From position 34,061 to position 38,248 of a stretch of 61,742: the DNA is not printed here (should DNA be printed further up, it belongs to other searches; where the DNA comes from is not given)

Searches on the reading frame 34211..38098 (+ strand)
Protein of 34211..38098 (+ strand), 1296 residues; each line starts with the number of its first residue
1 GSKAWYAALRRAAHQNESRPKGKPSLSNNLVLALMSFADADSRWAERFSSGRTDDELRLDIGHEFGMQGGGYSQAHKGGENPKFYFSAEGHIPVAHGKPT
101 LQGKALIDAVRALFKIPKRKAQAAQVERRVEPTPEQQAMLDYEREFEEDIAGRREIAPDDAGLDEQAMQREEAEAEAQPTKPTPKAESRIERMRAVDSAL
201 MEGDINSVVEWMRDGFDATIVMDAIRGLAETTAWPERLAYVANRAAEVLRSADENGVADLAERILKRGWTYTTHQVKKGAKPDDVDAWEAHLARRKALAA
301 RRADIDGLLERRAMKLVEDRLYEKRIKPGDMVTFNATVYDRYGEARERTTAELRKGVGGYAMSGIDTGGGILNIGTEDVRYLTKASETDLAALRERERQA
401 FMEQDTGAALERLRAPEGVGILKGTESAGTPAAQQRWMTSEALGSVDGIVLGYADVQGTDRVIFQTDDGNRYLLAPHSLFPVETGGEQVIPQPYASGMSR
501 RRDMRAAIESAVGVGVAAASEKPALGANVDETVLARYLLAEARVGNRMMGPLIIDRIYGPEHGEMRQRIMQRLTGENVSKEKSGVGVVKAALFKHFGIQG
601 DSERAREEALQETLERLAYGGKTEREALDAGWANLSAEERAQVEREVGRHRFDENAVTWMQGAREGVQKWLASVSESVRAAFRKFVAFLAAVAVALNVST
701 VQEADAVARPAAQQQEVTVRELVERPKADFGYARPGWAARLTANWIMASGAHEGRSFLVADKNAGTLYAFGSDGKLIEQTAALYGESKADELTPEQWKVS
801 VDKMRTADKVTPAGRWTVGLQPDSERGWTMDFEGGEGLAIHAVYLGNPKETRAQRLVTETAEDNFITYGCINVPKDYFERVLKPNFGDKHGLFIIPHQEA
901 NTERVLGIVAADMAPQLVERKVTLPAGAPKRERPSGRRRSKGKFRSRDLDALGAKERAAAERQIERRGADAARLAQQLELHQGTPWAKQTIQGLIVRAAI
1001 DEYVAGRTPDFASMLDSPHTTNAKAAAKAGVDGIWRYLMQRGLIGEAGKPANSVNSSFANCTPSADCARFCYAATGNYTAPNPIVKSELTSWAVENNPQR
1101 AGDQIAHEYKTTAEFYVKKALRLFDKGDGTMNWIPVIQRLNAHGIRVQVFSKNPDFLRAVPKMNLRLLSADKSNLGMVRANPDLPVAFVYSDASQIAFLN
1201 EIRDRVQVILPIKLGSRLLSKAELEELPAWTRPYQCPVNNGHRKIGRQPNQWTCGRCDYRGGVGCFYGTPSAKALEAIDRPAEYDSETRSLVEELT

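Call 39: search_protein_families(library=pfam, proteins=[window:34211-38098:+], max_evalue=1)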
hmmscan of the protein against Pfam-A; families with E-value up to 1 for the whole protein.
window:34211-38098:+ (1296 aa): 2 families
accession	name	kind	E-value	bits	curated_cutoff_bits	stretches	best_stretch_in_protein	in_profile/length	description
PF17338.8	GP88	-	0.00047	20.5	24.4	1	1050-1159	31-143/230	Gene product 88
PF03734.19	YkuD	-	0.005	17.9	23.4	1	757-878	3-135/146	L,D-transpeptidase catalytic domain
